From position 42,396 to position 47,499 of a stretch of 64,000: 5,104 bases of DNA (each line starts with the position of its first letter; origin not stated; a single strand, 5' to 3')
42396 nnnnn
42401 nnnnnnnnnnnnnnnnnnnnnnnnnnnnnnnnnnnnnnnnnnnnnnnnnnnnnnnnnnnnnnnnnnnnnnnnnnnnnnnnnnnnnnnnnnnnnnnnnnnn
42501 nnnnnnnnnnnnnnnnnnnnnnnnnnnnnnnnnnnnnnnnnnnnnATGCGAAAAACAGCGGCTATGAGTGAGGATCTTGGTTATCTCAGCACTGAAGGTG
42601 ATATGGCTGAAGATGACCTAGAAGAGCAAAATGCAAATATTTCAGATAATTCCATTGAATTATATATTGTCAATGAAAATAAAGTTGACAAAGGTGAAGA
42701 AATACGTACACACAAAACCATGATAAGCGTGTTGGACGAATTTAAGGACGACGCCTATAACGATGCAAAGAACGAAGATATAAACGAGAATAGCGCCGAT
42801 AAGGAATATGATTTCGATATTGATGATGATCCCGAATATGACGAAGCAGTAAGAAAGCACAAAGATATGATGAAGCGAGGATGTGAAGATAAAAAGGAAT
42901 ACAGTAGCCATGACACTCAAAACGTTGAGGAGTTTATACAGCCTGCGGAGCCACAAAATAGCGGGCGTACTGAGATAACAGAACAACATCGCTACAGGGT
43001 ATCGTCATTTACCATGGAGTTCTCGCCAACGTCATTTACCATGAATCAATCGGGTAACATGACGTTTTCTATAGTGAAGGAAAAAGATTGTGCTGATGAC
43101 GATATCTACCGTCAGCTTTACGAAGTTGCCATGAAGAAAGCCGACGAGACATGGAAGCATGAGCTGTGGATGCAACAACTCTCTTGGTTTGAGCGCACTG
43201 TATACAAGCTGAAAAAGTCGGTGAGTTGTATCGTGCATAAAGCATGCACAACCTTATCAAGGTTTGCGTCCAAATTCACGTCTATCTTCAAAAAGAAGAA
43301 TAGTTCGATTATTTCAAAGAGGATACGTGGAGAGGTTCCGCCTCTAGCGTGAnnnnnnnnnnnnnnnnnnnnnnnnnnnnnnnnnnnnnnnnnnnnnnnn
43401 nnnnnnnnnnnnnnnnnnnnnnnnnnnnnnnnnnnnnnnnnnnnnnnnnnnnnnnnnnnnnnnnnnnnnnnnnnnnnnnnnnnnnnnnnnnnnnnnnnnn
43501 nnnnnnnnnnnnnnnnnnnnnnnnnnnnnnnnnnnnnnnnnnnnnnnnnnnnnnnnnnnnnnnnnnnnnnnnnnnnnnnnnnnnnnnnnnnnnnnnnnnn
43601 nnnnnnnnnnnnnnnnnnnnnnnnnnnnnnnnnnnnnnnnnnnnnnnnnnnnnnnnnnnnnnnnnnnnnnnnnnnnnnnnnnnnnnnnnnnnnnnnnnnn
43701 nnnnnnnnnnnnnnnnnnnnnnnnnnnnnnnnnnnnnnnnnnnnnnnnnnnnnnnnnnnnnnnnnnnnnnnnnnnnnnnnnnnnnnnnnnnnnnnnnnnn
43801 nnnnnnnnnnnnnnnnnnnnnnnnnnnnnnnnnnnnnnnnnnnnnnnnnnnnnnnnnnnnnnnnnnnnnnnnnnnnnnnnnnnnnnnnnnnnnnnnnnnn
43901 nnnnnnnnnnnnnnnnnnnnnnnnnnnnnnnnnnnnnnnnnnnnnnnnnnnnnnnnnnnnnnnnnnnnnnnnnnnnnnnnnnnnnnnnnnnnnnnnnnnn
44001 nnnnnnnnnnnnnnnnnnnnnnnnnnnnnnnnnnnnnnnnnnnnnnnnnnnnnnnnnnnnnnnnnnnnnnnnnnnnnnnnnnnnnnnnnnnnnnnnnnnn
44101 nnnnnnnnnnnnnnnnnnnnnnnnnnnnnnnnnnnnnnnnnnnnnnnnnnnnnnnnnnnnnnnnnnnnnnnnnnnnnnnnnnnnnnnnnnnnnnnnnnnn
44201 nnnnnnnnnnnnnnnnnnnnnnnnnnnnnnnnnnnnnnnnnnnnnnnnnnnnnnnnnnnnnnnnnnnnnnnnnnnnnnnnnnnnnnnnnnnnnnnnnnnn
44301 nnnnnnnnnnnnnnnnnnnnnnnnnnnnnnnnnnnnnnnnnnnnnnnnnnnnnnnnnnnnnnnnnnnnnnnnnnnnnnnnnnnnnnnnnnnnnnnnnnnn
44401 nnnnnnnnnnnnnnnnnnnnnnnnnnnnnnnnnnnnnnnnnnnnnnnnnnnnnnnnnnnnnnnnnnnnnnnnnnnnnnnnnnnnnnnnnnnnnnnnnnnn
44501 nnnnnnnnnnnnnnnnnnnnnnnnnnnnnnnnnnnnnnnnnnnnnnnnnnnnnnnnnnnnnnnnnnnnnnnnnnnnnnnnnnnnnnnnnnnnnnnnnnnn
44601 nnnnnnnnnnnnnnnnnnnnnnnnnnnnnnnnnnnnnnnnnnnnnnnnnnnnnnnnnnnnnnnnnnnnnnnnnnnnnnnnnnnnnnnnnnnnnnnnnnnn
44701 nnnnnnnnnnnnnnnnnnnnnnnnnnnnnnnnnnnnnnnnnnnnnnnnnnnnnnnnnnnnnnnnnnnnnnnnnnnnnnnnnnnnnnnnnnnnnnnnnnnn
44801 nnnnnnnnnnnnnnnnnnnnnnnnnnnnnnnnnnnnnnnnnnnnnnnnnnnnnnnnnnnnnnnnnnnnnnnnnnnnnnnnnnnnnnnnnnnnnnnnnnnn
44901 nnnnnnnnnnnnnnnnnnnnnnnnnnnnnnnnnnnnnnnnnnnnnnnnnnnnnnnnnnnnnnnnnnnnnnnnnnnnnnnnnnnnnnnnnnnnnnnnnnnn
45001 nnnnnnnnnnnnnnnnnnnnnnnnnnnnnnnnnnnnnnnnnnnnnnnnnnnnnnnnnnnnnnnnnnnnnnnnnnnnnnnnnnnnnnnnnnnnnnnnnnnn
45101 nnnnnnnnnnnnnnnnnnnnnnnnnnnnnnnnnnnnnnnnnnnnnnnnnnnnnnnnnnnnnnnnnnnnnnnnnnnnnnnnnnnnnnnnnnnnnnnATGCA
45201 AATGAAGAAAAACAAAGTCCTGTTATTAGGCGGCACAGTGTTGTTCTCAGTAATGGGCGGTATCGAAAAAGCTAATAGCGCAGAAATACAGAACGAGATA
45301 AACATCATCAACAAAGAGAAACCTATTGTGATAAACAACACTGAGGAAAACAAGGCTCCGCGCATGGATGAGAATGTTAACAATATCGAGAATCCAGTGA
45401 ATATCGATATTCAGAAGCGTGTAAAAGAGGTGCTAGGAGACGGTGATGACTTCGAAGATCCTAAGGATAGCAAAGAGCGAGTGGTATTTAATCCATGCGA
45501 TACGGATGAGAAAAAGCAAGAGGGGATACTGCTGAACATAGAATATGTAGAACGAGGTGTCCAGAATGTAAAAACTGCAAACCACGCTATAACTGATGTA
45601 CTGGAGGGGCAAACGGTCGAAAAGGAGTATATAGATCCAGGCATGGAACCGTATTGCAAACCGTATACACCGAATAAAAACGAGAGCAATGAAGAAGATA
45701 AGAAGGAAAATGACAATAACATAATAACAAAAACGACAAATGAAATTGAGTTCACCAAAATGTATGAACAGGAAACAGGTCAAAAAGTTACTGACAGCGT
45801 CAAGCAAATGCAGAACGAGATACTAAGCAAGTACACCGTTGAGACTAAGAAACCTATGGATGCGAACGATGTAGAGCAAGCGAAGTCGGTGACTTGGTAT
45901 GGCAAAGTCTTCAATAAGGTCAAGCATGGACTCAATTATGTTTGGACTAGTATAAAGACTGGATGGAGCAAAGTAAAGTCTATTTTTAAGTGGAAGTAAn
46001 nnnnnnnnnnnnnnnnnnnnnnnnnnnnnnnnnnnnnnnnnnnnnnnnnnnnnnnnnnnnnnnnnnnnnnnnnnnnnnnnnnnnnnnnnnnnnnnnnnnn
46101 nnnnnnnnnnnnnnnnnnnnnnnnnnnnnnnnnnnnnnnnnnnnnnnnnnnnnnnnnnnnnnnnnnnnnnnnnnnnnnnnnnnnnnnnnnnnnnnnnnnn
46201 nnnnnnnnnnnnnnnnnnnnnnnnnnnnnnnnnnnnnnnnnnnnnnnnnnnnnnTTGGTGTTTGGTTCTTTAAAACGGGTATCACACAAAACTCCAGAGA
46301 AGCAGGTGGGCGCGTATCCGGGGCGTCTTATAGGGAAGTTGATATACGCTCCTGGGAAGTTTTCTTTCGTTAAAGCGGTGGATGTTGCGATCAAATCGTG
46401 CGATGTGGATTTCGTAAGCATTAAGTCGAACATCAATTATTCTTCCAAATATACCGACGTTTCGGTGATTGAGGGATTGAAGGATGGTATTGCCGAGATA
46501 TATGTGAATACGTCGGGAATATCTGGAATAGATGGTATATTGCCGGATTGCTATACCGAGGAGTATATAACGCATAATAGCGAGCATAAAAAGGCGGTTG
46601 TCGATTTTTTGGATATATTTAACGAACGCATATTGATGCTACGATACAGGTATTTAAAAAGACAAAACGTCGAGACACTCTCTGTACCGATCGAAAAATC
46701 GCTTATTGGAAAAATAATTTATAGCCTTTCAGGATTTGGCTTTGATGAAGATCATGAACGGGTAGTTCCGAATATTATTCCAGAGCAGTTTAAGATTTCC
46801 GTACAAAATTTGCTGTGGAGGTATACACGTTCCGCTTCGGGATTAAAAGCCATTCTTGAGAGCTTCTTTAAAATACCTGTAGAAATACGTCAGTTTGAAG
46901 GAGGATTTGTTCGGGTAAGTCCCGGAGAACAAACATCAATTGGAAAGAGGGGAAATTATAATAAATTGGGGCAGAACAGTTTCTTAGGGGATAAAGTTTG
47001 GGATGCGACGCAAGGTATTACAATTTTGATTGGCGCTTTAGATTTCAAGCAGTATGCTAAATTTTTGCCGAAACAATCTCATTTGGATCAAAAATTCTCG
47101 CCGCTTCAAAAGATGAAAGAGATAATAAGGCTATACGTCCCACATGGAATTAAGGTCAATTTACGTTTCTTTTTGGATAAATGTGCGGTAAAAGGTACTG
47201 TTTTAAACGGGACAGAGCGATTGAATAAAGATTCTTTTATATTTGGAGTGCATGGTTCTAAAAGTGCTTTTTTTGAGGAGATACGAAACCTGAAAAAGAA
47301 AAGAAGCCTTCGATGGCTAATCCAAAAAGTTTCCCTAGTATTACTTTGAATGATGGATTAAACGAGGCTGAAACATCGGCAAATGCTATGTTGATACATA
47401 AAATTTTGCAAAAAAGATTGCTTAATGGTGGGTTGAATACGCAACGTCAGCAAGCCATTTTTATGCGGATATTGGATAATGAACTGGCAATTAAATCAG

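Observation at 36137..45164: Poly-G tracts of different length in the -35/-10 spacer of the family promoters: predicted promoter-level phase variation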

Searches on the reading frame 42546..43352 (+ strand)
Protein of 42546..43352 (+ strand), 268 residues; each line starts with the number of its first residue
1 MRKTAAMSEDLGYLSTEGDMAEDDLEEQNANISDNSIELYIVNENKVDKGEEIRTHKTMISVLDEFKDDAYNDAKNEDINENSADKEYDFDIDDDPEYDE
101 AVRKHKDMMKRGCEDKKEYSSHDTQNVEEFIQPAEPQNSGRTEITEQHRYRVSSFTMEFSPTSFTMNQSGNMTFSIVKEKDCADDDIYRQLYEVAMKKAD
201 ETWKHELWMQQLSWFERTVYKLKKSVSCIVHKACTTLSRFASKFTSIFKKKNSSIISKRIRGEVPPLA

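Call 70: find_encoding_contigs(protein=window:42546-43352:+, flank=1500, max_places=10)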
Protein window:42546-43352:+ (268 aa): no gene with exactly this product is on record in the collection.

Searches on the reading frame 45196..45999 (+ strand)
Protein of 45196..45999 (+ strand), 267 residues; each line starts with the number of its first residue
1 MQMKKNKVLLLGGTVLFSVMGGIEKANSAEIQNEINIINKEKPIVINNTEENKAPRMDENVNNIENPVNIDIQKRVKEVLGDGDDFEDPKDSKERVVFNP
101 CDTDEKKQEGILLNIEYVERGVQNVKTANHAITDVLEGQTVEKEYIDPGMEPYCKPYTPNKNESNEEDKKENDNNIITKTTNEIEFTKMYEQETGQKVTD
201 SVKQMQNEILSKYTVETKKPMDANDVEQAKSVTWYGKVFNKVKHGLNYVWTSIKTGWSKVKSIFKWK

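Call 12: search_protein_families(library=pfam, proteins=[window:45196-45999:+], max_evalue=0.01)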
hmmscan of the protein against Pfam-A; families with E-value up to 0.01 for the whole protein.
window:45196-45999:+ (267 aa): 0 families

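Call 13: search_protein_families(library=ncbifam, proteins=[window:45196-45999:+], max_evalue=0.01)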
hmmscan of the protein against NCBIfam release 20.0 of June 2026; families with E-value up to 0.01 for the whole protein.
window:45196-45999:+ (267 aa): 0 families

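Call 14: find_encoding_contigs(protein=window:45196-45999:+, flank=3000, max_places=10)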
Protein window:45196-45999:+ (267 aa): 3 contigs read that carry it; 2 places shown.
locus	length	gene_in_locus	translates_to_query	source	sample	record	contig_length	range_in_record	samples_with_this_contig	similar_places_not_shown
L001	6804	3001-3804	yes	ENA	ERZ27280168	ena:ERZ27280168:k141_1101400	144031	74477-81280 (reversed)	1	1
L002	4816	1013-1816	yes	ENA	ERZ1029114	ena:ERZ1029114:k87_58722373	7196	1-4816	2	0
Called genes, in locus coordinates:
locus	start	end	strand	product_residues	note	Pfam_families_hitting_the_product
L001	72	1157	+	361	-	-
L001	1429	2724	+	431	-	-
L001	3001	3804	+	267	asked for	-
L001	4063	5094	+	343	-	PF06996:T6SS_TssG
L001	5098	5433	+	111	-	-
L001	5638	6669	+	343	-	-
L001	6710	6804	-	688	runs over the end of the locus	PF01138:RNase_PH, PF03725:RNase_PH_C, PF03726:PNPase, PF01138:RNase_PH, PF00013:KH_1, PF00575:S1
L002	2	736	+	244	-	?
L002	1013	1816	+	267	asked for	-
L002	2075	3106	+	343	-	PF06996:T6SS_TssG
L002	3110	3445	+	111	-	-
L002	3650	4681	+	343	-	-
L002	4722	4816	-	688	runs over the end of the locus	PF01138:RNase_PH, PF03725:RNase_PH_C, PF03726:PNPase, PF01138:RNase_PH, PF00013:KH_1, PF00575:S1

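Call 28: find_related_loci(query=A2, collection=genome_contigs, flank=1500)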
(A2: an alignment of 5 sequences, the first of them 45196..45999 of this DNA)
Query A2 (267 aa) in genome_contigs; peptide patterns used: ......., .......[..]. (x = any residue, [..] = any of these).
254 stretches matched a pattern, but none encodes a relative of the query by tblastn (E <= 1e-3).

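Call 64: search_protein_representatives(alignment_id=A2)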
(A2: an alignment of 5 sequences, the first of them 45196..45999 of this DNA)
Query: 5 sequences, 228 profile positions. Proteins with E-value up to 0.001 (for the whole library): 12; up to 1e-10: 10; up to 1e-30: 9. The best 12 are listed.
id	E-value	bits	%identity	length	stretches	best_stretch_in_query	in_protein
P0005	1.1e-102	359.1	-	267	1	1-228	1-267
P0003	1.5e-97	342.4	-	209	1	1-228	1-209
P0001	5.5e-73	262.0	-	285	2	97-228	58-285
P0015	4.2e-42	161.0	-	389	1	1-228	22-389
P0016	1.4e-40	156.0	-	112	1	3-106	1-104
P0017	4.6e-40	154.4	-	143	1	1-101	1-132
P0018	1.7e-35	139.4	-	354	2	1-143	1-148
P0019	2.8e-32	128.9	-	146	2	1-57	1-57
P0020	1.1e-31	126.9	-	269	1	107-227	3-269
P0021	1.5e-17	80.7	-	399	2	180-228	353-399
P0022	1.2e-10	58.1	-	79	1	3-54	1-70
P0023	2.2e-08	50.7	-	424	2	58-225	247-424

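Call 71: predict_structure(alignment_id=A2)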
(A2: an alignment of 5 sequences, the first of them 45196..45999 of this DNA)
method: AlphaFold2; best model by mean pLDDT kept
length: 267 residues; sequences in the alignment: 5
mean_pLDDT: 39.7   pTM: 0.17
mean pLDDT of the five models: 39.7, 37.8, 33.7, 30.9, 29.2
residues with pLDDT >= 90: 0; 70-90: 1; 50-70: 45; < 50: 221
segments of 3 or more residues with pLDDT < 50: 1-183, 212-232, 234-236, 262-267
pLDDT, mean of each block of 10 residues (from residue 1): 42 38 37 36 36 33 37 39 35 31 33 31 34 33 33 34 34 33 52 64 56 44 39 46 49 52 46
secondary structure, 60 per line:
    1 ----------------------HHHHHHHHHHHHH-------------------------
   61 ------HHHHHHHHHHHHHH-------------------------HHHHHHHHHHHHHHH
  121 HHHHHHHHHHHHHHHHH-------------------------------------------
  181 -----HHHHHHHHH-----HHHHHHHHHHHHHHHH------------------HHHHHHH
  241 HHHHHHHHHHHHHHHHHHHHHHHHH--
elements in order: H23-35 H67-80 H106-137 H186-194 H200-215 H234-265

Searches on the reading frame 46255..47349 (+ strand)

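Call 12: search_protein_families(library=pfam, proteins=[window:46255-47349:+], max_evalue=0.01)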
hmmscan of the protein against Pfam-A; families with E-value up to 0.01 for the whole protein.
window:46255-47349:+ (364 aa): 1 family
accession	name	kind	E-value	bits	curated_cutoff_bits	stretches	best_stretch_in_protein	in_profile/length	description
PF06996.16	T6SS_TssG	-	1.5e-47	162.8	24.6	1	51-327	32-301/304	Type VI secretion, TssG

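Call 13: search_protein_families(library=ncbifam, proteins=[window:46255-47349:+], max_evalue=0.01)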
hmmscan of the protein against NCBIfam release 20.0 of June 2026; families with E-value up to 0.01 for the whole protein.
window:46255-47349:+ (364 aa): 1 family
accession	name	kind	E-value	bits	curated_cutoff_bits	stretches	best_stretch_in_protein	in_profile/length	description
TIGR03347.1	VI_chp_1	equivalog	2.1e-46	158.5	143.3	1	53-328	34-298/300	type VI secretion system baseplate subunit TssG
